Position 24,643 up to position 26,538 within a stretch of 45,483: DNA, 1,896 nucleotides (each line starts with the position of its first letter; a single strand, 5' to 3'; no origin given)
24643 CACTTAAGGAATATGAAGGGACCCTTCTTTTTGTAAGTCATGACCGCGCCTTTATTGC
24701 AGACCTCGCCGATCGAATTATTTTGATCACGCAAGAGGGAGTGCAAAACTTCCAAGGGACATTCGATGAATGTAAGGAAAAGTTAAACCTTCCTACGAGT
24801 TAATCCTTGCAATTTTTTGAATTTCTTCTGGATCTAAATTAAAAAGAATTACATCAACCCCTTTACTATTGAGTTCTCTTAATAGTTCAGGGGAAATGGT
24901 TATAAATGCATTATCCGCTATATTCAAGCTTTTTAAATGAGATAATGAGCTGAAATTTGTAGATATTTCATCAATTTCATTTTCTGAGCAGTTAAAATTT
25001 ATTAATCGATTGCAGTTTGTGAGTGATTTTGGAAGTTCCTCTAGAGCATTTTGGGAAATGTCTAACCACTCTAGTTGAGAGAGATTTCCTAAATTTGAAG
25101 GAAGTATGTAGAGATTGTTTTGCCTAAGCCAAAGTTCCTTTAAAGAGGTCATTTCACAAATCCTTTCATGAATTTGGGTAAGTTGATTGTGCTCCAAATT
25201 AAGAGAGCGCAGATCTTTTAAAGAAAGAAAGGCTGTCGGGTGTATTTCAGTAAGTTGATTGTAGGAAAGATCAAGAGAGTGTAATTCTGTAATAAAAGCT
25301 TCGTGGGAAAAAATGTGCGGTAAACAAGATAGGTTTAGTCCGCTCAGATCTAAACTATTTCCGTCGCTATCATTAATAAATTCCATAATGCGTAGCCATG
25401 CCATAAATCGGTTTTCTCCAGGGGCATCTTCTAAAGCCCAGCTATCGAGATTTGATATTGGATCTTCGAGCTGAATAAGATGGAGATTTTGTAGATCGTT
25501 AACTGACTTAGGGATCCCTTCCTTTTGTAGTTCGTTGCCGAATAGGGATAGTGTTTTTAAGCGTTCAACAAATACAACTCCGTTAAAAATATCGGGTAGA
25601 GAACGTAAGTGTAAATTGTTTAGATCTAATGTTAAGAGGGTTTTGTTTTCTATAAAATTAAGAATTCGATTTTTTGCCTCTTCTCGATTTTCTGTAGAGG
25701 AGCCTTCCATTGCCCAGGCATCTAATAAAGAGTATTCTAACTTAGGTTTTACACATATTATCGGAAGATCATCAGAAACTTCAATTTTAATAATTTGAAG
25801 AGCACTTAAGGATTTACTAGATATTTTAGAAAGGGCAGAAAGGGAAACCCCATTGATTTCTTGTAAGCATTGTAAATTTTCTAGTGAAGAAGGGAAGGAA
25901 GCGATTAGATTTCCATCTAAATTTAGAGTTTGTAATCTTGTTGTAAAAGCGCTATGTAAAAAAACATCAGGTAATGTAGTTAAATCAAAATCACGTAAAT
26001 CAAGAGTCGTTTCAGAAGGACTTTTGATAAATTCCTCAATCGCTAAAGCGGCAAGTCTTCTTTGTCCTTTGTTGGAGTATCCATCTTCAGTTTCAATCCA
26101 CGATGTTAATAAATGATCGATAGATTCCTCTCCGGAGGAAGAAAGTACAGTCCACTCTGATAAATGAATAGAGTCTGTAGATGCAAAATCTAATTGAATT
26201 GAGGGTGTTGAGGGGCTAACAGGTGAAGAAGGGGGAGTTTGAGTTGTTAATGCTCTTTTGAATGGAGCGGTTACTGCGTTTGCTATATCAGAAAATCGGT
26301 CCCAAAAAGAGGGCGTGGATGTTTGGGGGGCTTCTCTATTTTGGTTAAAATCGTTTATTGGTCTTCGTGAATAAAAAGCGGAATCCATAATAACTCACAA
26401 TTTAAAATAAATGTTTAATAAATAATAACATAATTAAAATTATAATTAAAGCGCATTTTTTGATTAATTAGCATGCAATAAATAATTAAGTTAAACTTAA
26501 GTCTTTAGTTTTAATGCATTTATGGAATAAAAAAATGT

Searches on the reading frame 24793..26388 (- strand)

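Call 45: search_protein_families(library=pfam, proteins=[window:24793-26388:-], max_evalue=0.01)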
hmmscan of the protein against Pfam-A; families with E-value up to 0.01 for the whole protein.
window:24793-26388:- (531 aa): 10 families
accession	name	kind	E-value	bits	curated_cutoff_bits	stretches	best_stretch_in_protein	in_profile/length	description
PF13855.12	LRR_8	-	7.4e-18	64.5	27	2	368-426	2-61/61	Leucine rich repeat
PF12799.13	LRR_4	-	5.9e-15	55.4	27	1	367-406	1-39/44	Leucine Rich repeats (2 copies)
PF23598.1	LRR_14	-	4.7e-14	52.4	40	1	385-496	16-129/353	Leucine-rich repeat region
PF00560.39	LRR_1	-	4.8e-11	41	20.6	0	369-390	2-23/23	Leucine Rich Repeat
PF23211.1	LRR_LRWD1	-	8.8e-06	26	28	1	430-502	35-105/190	Leucine-rich repeat and WD repeat-containing protein 1, LRR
PF13306.12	LRR_5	-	1.9e-05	25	27.7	1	380-493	1-111/127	BspA type Leucine rich repeat region (6 copies)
PF23952.1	LRR_EndoS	-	0.00015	22.4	27.9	0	389-447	57-116/116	Endo-beta-N-acetylglucosaminidase EndoS LRR domain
PF14580.12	LRR_9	-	0.00052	20.1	30.5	1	335-449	13-125/175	Leucine-rich repeat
PF24048.1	LRR_NXF1-5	-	0.0024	17.9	30.5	1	363-427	50-117/142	NXF1/2/3/5 leucine-rich repeat domain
PF12468.15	LRR_TTSS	-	0.0058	17.2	21.9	0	219-238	33-52/54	Type III secretion system leucine rich repeat protein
